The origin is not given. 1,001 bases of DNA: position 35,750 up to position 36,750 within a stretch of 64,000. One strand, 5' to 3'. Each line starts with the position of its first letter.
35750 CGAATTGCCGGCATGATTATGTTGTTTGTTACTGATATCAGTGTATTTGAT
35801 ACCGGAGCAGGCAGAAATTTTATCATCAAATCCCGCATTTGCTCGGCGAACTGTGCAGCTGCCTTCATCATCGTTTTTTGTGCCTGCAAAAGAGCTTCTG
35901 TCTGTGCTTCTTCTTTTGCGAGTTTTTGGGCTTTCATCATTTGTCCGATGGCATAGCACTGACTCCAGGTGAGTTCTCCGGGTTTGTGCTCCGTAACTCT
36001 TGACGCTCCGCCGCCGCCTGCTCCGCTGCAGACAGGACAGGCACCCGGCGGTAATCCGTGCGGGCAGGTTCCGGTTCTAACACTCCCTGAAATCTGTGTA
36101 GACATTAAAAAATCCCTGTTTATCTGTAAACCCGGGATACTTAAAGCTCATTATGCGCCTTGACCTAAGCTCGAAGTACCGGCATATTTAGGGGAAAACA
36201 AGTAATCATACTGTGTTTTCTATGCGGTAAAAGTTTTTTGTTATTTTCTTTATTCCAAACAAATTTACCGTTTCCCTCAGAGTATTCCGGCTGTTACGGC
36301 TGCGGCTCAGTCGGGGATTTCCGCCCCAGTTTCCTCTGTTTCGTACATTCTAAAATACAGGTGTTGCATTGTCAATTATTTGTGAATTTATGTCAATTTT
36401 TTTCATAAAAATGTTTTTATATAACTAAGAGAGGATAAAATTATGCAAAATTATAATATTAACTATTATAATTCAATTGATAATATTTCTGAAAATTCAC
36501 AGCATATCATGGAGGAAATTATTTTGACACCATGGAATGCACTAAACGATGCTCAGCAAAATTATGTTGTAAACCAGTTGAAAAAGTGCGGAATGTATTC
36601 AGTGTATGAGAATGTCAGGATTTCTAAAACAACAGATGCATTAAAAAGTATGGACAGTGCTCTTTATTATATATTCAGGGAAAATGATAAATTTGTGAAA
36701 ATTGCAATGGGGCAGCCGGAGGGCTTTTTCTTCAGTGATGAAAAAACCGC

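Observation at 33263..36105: Three-gene operon of unrecognisable proteins under the riboswitch-like leader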

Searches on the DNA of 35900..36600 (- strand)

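Call 6: search_rna_families(source=window, start=35900, end=36600, threshold=evalue, max_evalue=10, show_alignments=3)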
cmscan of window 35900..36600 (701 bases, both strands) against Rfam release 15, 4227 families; matches with E-value up to 10: 5.
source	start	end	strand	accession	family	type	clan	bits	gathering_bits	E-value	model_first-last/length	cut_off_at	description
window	36272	36347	-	RF01689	AdoCbl-II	Cis-reg; riboswitch;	CL00101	30.5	36.5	4.5e-05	1-81/81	no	AdoCbl-II (Cobalamin/B12) riboswitch aptamer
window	36189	36253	+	RF03378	mir-7398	Gene; miRNA;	-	17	44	2.1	1-60/60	no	mir-7398 microRNA precursor family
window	36178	36291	+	RF00053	mir-7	Gene; miRNA;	-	16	51.8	2.8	1-91/91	no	mir-7 microRNA precursor family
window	35987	36027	+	RF00294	snoTBR17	Gene; snRNA; snoRNA; CD-box;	-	13.7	40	1.5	1-119/119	no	Small nucleolar RNA TBR17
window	36192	36306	-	RF02039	SPRY4-IT1_2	Gene; lncRNA;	-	13.1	40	2.4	1-120/120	no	SPRY4-IT1 conserved region 2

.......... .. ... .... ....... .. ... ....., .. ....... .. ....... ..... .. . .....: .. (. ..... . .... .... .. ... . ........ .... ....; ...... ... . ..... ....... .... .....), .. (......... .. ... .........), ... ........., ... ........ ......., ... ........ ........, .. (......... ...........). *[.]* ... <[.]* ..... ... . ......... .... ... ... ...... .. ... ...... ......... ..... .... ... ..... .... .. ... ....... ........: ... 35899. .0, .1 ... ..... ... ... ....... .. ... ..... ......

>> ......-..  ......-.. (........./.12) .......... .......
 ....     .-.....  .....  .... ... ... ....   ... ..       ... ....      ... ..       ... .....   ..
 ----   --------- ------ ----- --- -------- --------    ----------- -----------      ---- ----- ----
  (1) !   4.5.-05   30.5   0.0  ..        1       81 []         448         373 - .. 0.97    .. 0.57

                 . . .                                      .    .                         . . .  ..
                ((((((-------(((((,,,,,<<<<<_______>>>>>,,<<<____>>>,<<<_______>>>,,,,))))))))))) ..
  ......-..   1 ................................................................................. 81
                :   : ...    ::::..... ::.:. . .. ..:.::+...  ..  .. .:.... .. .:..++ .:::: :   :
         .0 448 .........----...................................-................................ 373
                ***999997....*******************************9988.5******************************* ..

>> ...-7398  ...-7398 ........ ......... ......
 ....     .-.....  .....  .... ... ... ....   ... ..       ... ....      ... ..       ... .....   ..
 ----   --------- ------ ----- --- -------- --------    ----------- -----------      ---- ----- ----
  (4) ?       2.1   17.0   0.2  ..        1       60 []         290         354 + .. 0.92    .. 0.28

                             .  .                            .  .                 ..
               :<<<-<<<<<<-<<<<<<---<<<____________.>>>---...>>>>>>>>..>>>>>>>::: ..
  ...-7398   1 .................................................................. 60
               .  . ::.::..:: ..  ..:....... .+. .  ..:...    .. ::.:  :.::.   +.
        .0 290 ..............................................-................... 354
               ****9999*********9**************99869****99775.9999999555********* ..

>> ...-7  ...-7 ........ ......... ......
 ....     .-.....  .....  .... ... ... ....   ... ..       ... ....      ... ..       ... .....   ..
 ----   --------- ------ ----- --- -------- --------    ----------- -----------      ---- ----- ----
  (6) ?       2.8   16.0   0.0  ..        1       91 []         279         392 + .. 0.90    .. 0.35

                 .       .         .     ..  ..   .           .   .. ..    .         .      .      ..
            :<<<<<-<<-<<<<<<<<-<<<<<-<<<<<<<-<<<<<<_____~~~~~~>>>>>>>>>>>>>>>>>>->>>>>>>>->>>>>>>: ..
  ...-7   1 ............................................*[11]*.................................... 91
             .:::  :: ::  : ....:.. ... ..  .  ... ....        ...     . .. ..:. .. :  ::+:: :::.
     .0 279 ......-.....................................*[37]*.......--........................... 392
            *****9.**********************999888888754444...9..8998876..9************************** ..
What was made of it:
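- On Rfam RF01689 AdoCbl-II riboswitch (the leader): The window's copy scores 30.5 bits, E = 4.5e-5, over the full model 1-81 (call 6).
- The window's own copy is below Rfam's gathering score (call 6).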

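Call 49: build_rna_model(alignment_id=A7)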
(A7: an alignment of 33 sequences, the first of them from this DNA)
Model R1 built from alignment A7 (33 sequences, 79 columns); structure: RNAalifold consensus.
model positions 76; base pairs 8; branch points 1; effective number of sequences 3.5; information 0.744 bits per position. Calibrated on 0.2 Mb of random sequence (short: E-values are rough).
structure used (alignment columns):
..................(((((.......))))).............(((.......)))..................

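Call 50: search_with_rna_model(model_id=R1, sources=[window, L001, L004, L006, L007, L008, L009, L010, L012, L013, L014, L015, L016, L017, L018, L019, L020, L021, L022, L023, L024, L025, L026, L027, L028, L029, L030, L031, L032, L033, L034, L035, L036, L037, L038, L039, L041, L042, L043, L044, L045, L046, L047, L048, L049, L050, L051, L052, L053, L054, L055, L056, L057, L058, L059, L060, L061, L062, L063, L064, L065, L066, L067, L068, L069, L070, L071, L072, L073, L074, L075, L076, L077, L078, L079, L080, L081, L083, L084, L085, L086, L087], max_evalue=1)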
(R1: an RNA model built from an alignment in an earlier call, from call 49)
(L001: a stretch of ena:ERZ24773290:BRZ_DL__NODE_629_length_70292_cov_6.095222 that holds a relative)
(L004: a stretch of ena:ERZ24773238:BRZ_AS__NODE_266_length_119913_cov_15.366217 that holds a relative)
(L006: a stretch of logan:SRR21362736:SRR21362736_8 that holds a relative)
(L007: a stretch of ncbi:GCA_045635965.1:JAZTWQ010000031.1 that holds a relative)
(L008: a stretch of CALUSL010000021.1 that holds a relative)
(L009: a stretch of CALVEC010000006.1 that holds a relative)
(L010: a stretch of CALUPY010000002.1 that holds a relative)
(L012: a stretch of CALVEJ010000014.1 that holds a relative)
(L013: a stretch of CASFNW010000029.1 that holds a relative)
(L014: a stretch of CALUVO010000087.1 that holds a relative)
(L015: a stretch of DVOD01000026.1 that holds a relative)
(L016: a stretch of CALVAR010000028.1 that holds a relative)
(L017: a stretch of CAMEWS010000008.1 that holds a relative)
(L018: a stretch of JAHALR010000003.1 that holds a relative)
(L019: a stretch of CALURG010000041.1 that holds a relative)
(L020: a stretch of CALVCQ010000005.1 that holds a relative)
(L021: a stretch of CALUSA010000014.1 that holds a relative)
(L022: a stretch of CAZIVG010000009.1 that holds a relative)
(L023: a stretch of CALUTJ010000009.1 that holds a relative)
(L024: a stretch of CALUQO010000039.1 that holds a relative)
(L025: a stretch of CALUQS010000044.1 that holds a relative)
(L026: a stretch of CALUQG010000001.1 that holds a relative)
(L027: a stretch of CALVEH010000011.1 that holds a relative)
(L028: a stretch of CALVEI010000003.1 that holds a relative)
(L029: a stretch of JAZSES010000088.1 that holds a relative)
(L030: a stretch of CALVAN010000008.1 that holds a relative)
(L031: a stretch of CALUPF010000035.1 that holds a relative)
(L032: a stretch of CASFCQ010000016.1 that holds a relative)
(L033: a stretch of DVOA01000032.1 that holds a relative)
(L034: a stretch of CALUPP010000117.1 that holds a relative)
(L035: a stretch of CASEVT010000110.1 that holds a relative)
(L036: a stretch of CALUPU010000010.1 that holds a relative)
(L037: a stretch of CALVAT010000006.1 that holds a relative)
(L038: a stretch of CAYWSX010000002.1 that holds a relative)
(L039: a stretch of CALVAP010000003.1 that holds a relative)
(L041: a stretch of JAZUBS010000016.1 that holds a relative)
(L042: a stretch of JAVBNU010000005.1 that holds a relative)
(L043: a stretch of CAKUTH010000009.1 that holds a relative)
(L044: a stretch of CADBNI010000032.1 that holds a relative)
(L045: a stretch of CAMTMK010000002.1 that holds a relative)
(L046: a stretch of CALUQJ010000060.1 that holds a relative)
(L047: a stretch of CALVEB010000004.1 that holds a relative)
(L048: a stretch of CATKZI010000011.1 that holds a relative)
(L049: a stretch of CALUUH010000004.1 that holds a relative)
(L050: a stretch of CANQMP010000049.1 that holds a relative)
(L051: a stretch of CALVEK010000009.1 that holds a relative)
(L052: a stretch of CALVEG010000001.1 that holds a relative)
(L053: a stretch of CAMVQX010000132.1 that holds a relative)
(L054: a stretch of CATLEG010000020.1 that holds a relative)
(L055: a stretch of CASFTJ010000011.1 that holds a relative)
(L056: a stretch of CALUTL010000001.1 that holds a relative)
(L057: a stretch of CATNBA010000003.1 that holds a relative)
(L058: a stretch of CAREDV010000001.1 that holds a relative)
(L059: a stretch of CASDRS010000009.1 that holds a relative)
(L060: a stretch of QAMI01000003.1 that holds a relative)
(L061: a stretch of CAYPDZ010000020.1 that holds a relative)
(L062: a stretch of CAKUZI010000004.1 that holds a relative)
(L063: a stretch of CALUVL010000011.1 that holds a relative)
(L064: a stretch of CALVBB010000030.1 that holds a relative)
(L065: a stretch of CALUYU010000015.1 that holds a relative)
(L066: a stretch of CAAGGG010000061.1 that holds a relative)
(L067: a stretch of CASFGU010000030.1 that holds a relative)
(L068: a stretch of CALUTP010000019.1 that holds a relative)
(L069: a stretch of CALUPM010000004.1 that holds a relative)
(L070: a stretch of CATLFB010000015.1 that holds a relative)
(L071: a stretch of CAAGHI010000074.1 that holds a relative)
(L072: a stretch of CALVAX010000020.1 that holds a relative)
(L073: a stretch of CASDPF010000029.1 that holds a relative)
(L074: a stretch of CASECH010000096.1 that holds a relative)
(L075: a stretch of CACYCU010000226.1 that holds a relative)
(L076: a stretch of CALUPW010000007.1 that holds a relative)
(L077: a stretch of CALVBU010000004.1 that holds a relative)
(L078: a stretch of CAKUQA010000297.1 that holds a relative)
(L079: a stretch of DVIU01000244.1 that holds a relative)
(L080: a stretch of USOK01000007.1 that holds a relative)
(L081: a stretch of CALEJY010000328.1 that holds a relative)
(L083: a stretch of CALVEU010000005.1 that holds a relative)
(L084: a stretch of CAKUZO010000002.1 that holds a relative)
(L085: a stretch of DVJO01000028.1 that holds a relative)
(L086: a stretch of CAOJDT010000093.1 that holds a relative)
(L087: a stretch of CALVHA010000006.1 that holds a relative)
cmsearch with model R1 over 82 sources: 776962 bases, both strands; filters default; matches with E-value up to 1: 80.
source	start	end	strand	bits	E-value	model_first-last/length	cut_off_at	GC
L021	801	876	+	86.7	2.5e-21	1-76/76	no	0.43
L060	3145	3221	+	86.3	3.1e-21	1-76/76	no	0.44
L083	3153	3228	+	86.1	3.8e-21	1-76/76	no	0.41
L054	3237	3313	+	85.5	5.4e-21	1-76/76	no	0.43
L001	5046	5120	+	85.4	5.9e-21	1-76/76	no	0.48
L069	3116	3192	+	85.4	6.1e-21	1-76/76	no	0.47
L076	3138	3214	+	85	7.5e-21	1-76/76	no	0.48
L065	2914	2990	+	84.6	1e-20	1-76/76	no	0.43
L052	3134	3210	+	84.4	1.2e-20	1-76/76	no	0.47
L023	3098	3173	+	84.3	1.2e-20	1-76/76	no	0.46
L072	3117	3193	+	83.7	1.9e-20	1-76/76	no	0.48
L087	3151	3227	+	83.6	1.9e-20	1-76/76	no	0.45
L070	3149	3225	+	83.5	2e-20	1-76/76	no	0.47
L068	3152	3227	+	83.5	2.1e-20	1-76/76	no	0.38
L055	3112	3188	+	83.2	2.5e-20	1-76/76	no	0.48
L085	57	133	+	83.1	2.6e-20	1-76/76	no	0.47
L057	3227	3303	+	83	2.9e-20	1-76/76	no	0.43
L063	3117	3193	+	82.9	3.1e-20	1-76/76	no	0.47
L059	3144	3220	+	82.9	3.2e-20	1-76/76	no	0.43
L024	3103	3177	+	82.4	4.4e-20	1-76/76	no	0.47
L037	3102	3176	+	82.4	4.4e-20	1-76/76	no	0.47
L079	3158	3234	+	82.4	4.4e-20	1-76/76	no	0.43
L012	3112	3186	+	82.3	4.6e-20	1-76/76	no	0.4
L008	2022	2097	+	82.2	5e-20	1-76/76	no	0.54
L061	2300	2376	+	82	5.6e-20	1-76/76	no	0.42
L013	3112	3186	+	82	5.7e-20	1-76/76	no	0.41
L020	3111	3185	+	82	5.7e-20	1-76/76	no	0.41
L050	3179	3255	+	81.8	6.4e-20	1-76/76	no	0.49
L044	3175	3251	+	81.8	6.5e-20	1-76/76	no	0.42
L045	3236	3312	+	81.7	7.1e-20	1-76/76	no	0.42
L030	3087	3161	+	81.5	7.9e-20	1-76/76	no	0.48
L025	3084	3158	+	80.9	1.2e-19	1-76/76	no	0.48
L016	3100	3174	+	80.7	1.3e-19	1-76/76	no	0.43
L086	3168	3244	+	80.7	1.3e-19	1-76/76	no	0.45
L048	3257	3333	+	80.5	1.5e-19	1-76/76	no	0.44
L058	3259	3335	+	80.1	2e-19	1-76/76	no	0.44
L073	3156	3232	+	80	2.2e-19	1-76/76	no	0.4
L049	3158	3234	+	79.8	2.4e-19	1-76/76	no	0.45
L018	3098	3172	+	79.1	3.9e-19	1-76/76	no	0.49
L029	215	289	+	78.9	4.6e-19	1-76/76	no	0.48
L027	3090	3164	+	78.5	6e-19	1-76/76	no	0.51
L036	3095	3169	+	78.2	7.2e-19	1-76/76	no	0.52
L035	3049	3124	+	78.2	7.3e-19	1-76/76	no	0.47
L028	3090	3164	+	77.9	8.7e-19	1-76/76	no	0.49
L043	3200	3276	+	77.8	9.3e-19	1-76/76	no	0.38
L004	5164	5240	+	77.6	1.1e-18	1-76/76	no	0.42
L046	152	228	+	77.5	1.1e-18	1-76/76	no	0.45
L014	3112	3186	+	77.5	1.1e-18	1-76/76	no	0.4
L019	3103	3178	+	77.5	1.1e-18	1-76/76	no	0.42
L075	3211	3287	+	77.4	1.2e-18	1-76/76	no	0.43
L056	3134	3210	+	77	1.6e-18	1-76/76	no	0.52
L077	3156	3232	+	76.8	1.8e-18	1-76/76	no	0.43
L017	3101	3175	+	76.8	1.8e-18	1-76/76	no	0.47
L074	2330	2405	+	76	3e-18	1-76/76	no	0.42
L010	3048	3123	+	75.8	3.6e-18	1-76/76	no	0.57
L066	3192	3268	+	75.7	3.9e-18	1-76/76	no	0.43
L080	3176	3252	+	75.5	4.2e-18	1-76/76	no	0.42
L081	3192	3268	+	75.3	4.8e-18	1-76/76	no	0.4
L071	3190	3266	+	75.2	5.3e-18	1-76/76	no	0.43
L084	3191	3267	+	75.1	5.8e-18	1-76/76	no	0.43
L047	3070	3146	+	74.9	6.2e-18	1-76/76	no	0.48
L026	3084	3158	+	74.8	7e-18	1-76/76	no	0.51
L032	1167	1241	+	74.8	7.1e-18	1-76/76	no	0.49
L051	3070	3144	+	74.4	8.8e-18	1-76/76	no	0.44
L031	3092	3166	+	73.7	1.4e-17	1-76/76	no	0.47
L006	5199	5273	+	73.7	1.4e-17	1-76/76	no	0.48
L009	3077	3152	+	73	2.2e-17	1-76/76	no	0.57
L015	3113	3188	+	72.8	2.7e-17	1-76/76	no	0.46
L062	3192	3268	+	72.1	4.2e-17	1-76/76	no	0.44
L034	2955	3030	+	69.2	2.9e-16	1-76/76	no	0.58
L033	3134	3209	+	68.6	4.4e-16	1-76/76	no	0.59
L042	3029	3163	+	58.4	3.7e-13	1-76/76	no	0.45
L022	323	420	+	57.7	6e-13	1-76/76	no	0.52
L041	3137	3227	+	57.7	6.2e-13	1-76/76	no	0.33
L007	5155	5245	+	56.3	1.6e-12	1-76/76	no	0.37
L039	1802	1896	+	56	1.9e-12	1-76/76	no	0.33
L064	1325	1454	+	54.9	3.8e-12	1-76/76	no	0.44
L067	3095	3225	+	54.9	4.1e-12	1-76/76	no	0.44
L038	3077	3211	+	49.8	1.2e-10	1-76/76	no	0.45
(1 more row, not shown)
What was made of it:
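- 36270..36347 (-): Cobalamin riboswitch aptamer, class II (Rfam AdoCbl-II, RF01689). Own model R1 gives 75 bits here and finds one copy upstream of A in 80 of 82 sources (call 50).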

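Call 85: search_with_rna_model(model_id=R1, sources=[L208, L209, L210, L211, L118], max_evalue=1)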
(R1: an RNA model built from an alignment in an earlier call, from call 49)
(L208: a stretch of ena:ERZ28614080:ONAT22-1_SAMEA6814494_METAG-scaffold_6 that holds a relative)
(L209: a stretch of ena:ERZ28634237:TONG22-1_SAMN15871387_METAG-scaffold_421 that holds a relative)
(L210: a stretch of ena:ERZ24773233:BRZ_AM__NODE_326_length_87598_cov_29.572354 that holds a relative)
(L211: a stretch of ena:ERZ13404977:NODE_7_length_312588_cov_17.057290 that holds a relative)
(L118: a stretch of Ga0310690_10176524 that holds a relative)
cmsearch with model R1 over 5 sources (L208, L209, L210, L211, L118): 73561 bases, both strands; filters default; matches with E-value up to 1: 8.
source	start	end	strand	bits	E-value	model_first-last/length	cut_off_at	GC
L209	4048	4124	+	79.3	3.2e-20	1-76/76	no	0.4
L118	1204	1278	-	76.2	2.5e-19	1-76/76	no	0.49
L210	9149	9223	+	75.8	3.3e-19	1-76/76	no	0.41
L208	9101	9175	+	73.7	1.3e-18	1-76/76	no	0.47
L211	4125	4200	+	72.9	2.3e-18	1-76/76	no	0.42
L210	16747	16800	+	13.9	0.28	1-76/76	no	0.35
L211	4982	5045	+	13.1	0.46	1-76/76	no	0.38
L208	7647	7733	+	13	0.49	1-76/76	no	0.28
